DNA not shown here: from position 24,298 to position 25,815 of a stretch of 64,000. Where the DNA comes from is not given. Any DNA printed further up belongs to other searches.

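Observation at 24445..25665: Cytoplasmic DszB-like (sulfinate desulfinase-like) protein in an anaerobe, next to the GRE locus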

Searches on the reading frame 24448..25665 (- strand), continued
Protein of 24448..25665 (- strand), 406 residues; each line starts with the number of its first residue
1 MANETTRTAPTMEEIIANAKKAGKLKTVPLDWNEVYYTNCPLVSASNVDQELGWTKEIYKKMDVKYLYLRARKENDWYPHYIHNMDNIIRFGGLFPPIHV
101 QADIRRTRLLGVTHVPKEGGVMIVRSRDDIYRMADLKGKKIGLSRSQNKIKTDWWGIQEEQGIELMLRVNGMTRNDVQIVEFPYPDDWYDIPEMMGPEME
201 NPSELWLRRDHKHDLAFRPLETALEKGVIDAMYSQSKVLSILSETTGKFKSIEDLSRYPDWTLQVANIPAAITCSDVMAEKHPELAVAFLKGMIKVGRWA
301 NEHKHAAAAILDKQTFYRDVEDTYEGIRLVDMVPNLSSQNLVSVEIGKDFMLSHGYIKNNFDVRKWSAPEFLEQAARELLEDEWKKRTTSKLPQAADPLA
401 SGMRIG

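Call 53: find_homologous_proteins(query=P0170, max_evalue=1e-10)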
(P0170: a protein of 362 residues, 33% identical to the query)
Query P0170 (362 aa): 569 proteins with E <= 1e-10 among 8000 candidates; the best 120 are listed.
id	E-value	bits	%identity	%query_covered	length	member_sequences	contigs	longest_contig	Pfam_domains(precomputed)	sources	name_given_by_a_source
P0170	1.3e-241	819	100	100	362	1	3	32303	PF09084.17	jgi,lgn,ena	-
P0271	7.9e-211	717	86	99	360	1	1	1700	PF09084.17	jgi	jgi:ABC-type nitrate/sulfonate/bicarbonate transport system substrate-binding protein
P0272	1.2e-210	717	87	99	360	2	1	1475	PF09084.17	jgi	jgi:ABC-type nitrate/sulfonate/bicarbonate transport system substrate-binding protein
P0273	2.8e-203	693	83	100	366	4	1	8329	PF09084.17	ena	-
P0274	3.7e-190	649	79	100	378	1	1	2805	-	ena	-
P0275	9.3e-168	576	71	99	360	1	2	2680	PF09084.17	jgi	jgi:ABC-type nitrate/sulfonate/bicarbonate transport system substrate-binding protein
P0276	4.3e-163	560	69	99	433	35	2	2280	PF09084.17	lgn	-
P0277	3.5e-161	554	68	99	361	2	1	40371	PF09084.17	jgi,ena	-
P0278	7.1e-161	553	68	99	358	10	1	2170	PF09084.17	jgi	jgi:ABC-type nitrate/sulfonate/bicarbonate transport system substrate-binding protein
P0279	1.5e-160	552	67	99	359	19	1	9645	PF09084.17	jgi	jgi:ABC-type nitrate/sulfonate/bicarbonate transport system substrate-binding protein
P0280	1.6e-160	552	68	99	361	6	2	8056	PF09084.17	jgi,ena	jgi:ABC-type nitrate/sulfonate/bicarbonate transport system substrate-binding protein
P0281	2.0e-160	552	67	99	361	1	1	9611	PF09084.17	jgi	jgi:ABC-type nitrate/sulfonate/bicarbonate transport system substrate-binding protein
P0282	2.0e-160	552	67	99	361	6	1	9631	PF09084.17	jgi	jgi:ABC-type nitrate/sulfonate/bicarbonate transport system substrate-binding protein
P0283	2.2e-160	552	67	99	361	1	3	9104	PF09084.17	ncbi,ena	-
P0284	8.9e-158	543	65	99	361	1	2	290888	PF09084.17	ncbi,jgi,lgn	-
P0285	1.4e-157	542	68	94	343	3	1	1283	PF09084.17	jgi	jgi:ABC-type nitrate/sulfonate/bicarbonate transport system substrate-binding protein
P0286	1.3e-156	539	65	99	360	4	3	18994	PF09084.17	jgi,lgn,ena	-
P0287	4.7e-156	537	67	99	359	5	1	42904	PF09084.17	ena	-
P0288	6.0e-156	537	66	99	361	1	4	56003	PF09084.17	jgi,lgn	jgi:ABC-type nitrate/sulfonate/bicarbonate transport system substrate-binding protein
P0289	1.5e-151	522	66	93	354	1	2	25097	PF09084.17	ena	-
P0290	2.8e-147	508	65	94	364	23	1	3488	PF09084.17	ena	-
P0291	7.0e-147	507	65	95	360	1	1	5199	PF09084.17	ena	-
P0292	4.1e-145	501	62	99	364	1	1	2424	PF09084.17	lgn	-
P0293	8.5e-141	487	63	96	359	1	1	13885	PF09084.17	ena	-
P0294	2.6e-135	469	61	96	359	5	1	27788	PF09084.17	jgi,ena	-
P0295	1.0e-134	467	61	96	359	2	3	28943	PF09084.17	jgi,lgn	jgi:ABC-type nitrate/sulfonate/bicarbonate transport system substrate-binding protein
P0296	1.0e-134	467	67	84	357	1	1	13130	PF09084.17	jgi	jgi:ABC-type nitrate/sulfonate/bicarbonate transport system substrate-binding protein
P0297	2.5e-134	466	64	91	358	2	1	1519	PF09084.17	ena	-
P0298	2.1e-130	453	58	96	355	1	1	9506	PF09084.17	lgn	-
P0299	4.1e-128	445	65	83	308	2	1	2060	PF09084.17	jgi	jgi:ABC-type nitrate/sulfonate/bicarbonate transport system substrate-binding protein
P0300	8.1e-127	441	56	94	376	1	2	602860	PF09084.17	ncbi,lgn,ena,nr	ncbi:MAG: hypothetical protein B9S32_01125 [Verrucomicrobia bacterium Tous-C9LFEB]|nr:MAG: hypotheti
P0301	9.9e-126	438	58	94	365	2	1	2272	PF13379.12,PF09084.17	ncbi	-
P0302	1.2e-123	431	58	94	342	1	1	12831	PF09084.17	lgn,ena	-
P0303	3.0e-123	429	57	94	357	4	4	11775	PF09084.17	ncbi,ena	-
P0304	4.2e-123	429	59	94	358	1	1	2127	PF09084.17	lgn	-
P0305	2.2e-120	420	56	95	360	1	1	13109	PF09084.17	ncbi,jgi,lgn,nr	ncbi:MAG: ABC transporter substrate-binding protein [Verrucomicrobiales bacterium]|jgi:ABC-type nitr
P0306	8.8e-120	418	57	93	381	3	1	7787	PF09084.17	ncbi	-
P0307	2.3e-117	410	53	99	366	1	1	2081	PF09084.17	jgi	jgi:ABC-type nitrate/sulfonate/bicarbonate transport system substrate-binding protein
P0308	6.1e-117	409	55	99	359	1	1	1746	PF09084.17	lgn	-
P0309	3.2e-116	406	57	95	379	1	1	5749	PF09084.17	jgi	jgi:ABC-type nitrate/sulfonate/bicarbonate transport system substrate-binding protein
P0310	1.4e-114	401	55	97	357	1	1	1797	PF09084.17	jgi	jgi:ABC-type nitrate/sulfonate/bicarbonate transport system substrate-binding protein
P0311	4.8e-114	399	55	94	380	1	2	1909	PF09084.17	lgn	-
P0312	7.8e-114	398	54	96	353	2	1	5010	PF09084.17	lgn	-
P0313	1.1e-111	391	54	95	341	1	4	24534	PF09084.17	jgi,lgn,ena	-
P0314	2.0e-110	387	51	99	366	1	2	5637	PF09084.17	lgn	-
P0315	9.4e-107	375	51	99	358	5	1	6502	PF09084.17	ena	-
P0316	1.2e-105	371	50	98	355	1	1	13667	PF09084.17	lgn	-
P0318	3.0e-104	367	52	94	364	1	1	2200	PF09084.17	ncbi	-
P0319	3.2e-104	367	50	99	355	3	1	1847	PF09084.17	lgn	-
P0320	5.2e-103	363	52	94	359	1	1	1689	PF09084.17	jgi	jgi:ABC-type nitrate/sulfonate/bicarbonate transport system substrate-binding protein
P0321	6.0e-103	363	50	99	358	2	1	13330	PF09084.17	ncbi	-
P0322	1.1e-102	362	53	94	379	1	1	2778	PF09084.17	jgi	jgi:ABC-type nitrate/sulfonate/bicarbonate transport system substrate-binding protein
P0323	2.7e-102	360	49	99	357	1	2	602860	PF09084.17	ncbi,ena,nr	ncbi:MAG: nitrate ABC transporter substrate-binding protein [Verrucomicrobia bacterium Tous-C9LFEB]|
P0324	5.6e-102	359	50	98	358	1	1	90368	PF09084.17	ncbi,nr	ncbi:MAG: ABC transporter substrate-binding protein [Opitutaceae bacterium]|nr:ABC transporter subst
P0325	6.3e-102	359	50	94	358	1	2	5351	PF09084.17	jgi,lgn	jgi:ABC-type nitrate/sulfonate/bicarbonate transport system substrate-binding protein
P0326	2.3e-101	357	50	94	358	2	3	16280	PF09084.17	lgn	-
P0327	2.3e-101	357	50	95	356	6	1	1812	PF09084.17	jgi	jgi:ABC-type nitrate/sulfonate/bicarbonate transport system substrate-binding protein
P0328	4.6e-101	356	49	99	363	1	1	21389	PF09084.17,PF12974.13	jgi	jgi:ABC-type nitrate/sulfonate/bicarbonate transport system substrate-binding protein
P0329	6.0e-101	356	48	96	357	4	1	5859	PF09084.17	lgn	-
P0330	8.5e-101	356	51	94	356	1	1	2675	PF09084.17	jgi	jgi:ABC-type nitrate/sulfonate/bicarbonate transport system substrate-binding protein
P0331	2.1e-100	354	49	93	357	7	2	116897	PF09084.17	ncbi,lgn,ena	-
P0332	2.3e-100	354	50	96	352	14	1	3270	PF09084.17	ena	-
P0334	2.7e-100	354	49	96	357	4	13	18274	PF09084.17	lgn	-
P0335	3.6e-100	353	47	94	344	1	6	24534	PF09084.17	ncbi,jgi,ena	-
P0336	4.7e-100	353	48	97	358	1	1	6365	PF09084.17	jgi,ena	-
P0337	4.9e-100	353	49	96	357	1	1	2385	PF09084.17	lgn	-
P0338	8.1e-100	352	49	98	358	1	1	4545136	-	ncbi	ncbi:MAG: ABC transporter substrate-binding protein [Opitutaceae bacterium]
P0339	1.0e-99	352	51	94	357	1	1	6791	PF09084.17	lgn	-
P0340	1.4e-99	352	47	98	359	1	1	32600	PF09084.17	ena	-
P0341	1.0e-98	349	50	94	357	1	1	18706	PF09084.17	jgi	jgi:ABC-type nitrate/sulfonate/bicarbonate transport system substrate-binding protein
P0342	1.5e-98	348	49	99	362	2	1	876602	PF09084.17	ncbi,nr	ncbi:ABC-type nitrate/sulfonate/bicarbonate transport system, periplasmic component [Opitutaceae bac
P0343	2.3e-98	348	49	96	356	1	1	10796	PF09084.17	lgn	-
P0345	2.8e-98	347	48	99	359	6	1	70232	PF09084.17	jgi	jgi:ABC-type nitrate/sulfonate/bicarbonate transport system substrate-binding protein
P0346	3.5e-98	347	51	99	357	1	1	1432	PF09084.17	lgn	-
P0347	4.3e-98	347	49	96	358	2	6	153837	PF09084.17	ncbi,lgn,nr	ncbi:MAG TPA: ABC transporter substrate-binding protein [Polyangiaceae bacterium]|nr:ABC transporter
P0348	6.3e-98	346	49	94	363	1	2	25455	PF09084.17,PF12974.13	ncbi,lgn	-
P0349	1.0e-97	345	49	96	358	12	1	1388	PF09084.17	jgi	jgi:ABC-type nitrate/sulfonate/bicarbonate transport system substrate-binding protein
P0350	1.1e-97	345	48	96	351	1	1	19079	PF09084.17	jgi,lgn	jgi:ABC-type nitrate/sulfonate/bicarbonate transport system substrate-binding protein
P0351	1.2e-97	345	48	99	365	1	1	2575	PF09084.17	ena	-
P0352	1.7e-97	345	48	97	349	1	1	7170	PF09084.17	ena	-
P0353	1.7e-97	345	50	99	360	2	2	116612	PF09084.17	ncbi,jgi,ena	jgi:ABC-type nitrate/sulfonate/bicarbonate transport systems, periplasmic components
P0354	2.1e-97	344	46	99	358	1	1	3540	PF09084.17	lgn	-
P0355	3.0e-97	344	50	94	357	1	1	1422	PF09084.17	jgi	jgi:ABC-type nitrate/sulfonate/bicarbonate transport system substrate-binding protein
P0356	3.5e-97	344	47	99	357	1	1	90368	PF09084.17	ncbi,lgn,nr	ncbi:MAG: ABC transporter substrate-binding protein [Opitutaceae bacterium]|nr:ABC transporter subst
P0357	3.8e-97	344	50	93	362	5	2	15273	PF09084.17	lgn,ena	-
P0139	4.9e-97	343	48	95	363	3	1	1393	PF09084.17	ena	-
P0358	4.9e-97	343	50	94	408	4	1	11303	PF09084.17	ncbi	ncbi:MAG: ABC transporter substrate-binding protein [Telluria sp.]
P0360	6.9e-97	343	49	99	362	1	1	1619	PF09084.17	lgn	-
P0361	9.8e-97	342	49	99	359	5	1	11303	PF09084.17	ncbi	ncbi:MAG: ABC transporter substrate-binding protein [Telluria sp.]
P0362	1.4e-96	342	49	94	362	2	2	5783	PF09084.17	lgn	-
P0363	1.8e-96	341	48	98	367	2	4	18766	PF09084.17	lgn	-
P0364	2.2e-96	341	49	93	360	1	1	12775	PF09084.17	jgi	jgi:ABC-type nitrate/sulfonate/bicarbonate transport system substrate-binding protein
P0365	3.3e-96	340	46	98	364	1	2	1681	PF09084.17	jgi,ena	-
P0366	3.4e-96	340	49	95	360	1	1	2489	PF09084.17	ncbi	-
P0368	3.9e-96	340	48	99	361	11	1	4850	PF09084.17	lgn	-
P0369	4.1e-96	340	49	95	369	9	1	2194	PF09084.17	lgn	-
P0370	5.6e-96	340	46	99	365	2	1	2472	PF09084.17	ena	-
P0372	8.8e-96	339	49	96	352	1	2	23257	PF09084.17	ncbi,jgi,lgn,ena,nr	ncbi:MAG TPA: ABC transporter substrate-binding protein [Rhodospirillaceae bacterium]|nr:ABC transpo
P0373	1.0e-95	339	51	94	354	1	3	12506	PF09084.17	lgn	-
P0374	1.5e-95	338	47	94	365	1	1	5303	PF09084.17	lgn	-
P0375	1.6e-95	338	49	96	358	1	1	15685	PF09084.17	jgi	jgi:ABC-type nitrate/sulfonate/bicarbonate transport system substrate-binding protein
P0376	2.1e-95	338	46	99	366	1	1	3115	PF09084.17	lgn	-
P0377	3.3e-95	337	48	93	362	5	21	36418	PF09084.17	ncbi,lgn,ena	-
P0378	4.8e-95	337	48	98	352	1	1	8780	PF09084.17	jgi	jgi:ABC-type nitrate/sulfonate/bicarbonate transport system substrate-binding protein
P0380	9.2e-95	336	46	100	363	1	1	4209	PF09084.17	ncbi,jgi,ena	jgi:ABC-type nitrate/sulfonate/bicarbonate transport system substrate-binding protein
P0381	1.0e-94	336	47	99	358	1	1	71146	PF09084.17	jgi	jgi:ABC-type nitrate/sulfonate/bicarbonate transport system substrate-binding protein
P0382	1.1e-94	335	47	96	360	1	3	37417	PF09084.17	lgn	-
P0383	1.8e-94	335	48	95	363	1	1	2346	PF09084.17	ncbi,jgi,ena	jgi:ABC-type nitrate/sulfonate/bicarbonate transport system substrate-binding protein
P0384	1.8e-94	335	47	98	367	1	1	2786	PF09084.17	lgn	-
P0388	9.8e-94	332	50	96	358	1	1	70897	PF09084.17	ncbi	-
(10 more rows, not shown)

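Call 54: find_encoding_contigs(protein=P0338, flank=8000, max_places=1)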
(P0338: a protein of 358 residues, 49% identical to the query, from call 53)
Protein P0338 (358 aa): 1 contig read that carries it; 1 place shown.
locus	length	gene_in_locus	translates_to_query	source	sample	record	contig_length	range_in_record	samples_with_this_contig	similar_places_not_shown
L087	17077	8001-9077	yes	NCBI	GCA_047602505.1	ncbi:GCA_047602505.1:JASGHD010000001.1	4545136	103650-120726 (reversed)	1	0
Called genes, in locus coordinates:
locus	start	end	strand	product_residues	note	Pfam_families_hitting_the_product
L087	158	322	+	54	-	-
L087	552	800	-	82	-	-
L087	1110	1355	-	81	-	PF04555:XhoI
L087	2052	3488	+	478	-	PF07396:Porin_O_P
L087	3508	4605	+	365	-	PF09084:NMT1, PF12974:Phosphonate-bd (weak)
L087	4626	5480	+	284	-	PF00528:BPD_transp_1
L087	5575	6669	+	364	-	PF09084:NMT1 (faint)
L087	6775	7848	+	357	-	-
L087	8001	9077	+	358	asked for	-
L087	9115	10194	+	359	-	PF09084:NMT1 (weak)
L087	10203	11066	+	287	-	PF00005:ABC_tran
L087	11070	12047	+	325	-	PF11604:CusF_Ec, PF00578:AhpC-TSA, PF02630:SCO1-SenC, PF08534:Redoxin (weak)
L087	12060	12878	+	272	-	PF00881:Nitroreductase, PF28600:Nitroreductase_C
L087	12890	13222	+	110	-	-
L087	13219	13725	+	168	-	PF00127:Copper-bind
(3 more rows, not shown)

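Call 55: find_encoding_contigs(protein=P0284, flank=8000, max_places=1)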
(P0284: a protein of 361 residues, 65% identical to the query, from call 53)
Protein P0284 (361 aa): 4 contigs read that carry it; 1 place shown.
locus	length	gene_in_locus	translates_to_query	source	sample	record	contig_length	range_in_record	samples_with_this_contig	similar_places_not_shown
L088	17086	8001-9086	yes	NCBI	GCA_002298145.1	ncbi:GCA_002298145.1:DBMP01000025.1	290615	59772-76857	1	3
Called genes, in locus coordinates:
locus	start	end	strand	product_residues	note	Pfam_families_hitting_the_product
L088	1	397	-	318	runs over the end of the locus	PF00528:BPD_transp_1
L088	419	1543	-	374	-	PF13379:NMT1_2, PF09084:NMT1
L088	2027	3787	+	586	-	-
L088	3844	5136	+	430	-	PF04055:Radical_SAM (weak)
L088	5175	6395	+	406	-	PF09084:NMT1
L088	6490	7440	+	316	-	PF00528:BPD_transp_1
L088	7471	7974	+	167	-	PF01243:PNPOx_N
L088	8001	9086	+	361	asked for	PF09084:NMT1 (faint)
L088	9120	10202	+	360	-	-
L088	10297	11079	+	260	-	PF00005:ABC_tran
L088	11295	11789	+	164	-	PF14387:DUF4418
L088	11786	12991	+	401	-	PF12704:MacB_PCD, PF02687:FtsX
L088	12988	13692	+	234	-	PF00005:ABC_tran, PF13304:AAA_21 (weak)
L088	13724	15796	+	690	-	PF01869:BcrAD_BadFG, PF06050:HGD-D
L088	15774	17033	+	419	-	PF06050:HGD-D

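Call 56: find_encoding_contigs(protein=P0347, flank=8000, max_places=1)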
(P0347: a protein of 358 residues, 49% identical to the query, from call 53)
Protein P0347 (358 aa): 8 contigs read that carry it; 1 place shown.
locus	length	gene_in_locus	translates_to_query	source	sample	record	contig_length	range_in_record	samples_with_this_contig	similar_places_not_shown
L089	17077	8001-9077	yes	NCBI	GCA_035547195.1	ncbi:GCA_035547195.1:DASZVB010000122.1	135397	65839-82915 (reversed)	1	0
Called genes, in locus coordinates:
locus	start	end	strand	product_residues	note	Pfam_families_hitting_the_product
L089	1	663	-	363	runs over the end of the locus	PF00296:Bac_luciferase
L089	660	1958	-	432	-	PF07690:MFS_1, PF03137:OATP (weak), PF07690:MFS_1 (weak)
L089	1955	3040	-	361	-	PF00296:Bac_luciferase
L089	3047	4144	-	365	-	PF09084:NMT1 (weak)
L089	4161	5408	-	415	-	PF02771:Acyl-CoA_dh_N, PF02770:Acyl-CoA_dh_M, PF00441:Acyl-CoA_dh_1, PF08028:Acyl-CoA_dh_2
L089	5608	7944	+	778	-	PF07715:Plug, PF00593:TonB_dep_Rec_b-barrel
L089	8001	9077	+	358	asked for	PF09084:NMT1 (faint)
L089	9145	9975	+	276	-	PF00528:BPD_transp_1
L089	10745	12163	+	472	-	PF00296:Bac_luciferase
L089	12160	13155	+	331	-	PF13379:NMT1_2, PF12974:Phosphonate-bd (weak), PF09084:NMT1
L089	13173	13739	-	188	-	PF00881:Nitroreductase, PF14512:TM1586_NiRdase (faint), PF00881:Nitroreductase (weak)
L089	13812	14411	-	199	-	PF01661:Macro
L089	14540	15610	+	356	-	PF04445:SAM_MT (weak), PF13489:Methyltransf_23, PF13847:Methyltransf_31 (weak), PF08241:Methyltransf_11, PF08242:Methyltransf_12, PF13649:Methyltransf_25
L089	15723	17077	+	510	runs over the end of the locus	PF00884:Sulfatase, PF16347:SGSH_C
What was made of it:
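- On DszB-type sulfinate desulfinase: They are present only near more distant relatives (call 56).
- Closest known: More distant DszB-like paralogs. Different: They sit with ABC permease/ATPase, luciferase-like monooxygenase, acyl-CoA-dehydrogenase-like and nitroreductase genes (calls 54-56).
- More distant relatives lie in SsuD/DszA-type and DszC-type sulfur-scavenging clusters (calls 54-56).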

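Call 62: find_encoding_contigs(protein=P0125, flank=8000, max_places=2)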
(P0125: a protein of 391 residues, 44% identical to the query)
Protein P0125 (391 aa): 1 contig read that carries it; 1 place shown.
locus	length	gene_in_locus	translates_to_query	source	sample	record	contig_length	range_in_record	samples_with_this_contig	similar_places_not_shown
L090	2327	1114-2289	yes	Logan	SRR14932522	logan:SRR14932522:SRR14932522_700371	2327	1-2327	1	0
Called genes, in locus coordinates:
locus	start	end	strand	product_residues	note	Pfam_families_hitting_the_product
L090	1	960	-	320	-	?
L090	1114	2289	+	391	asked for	-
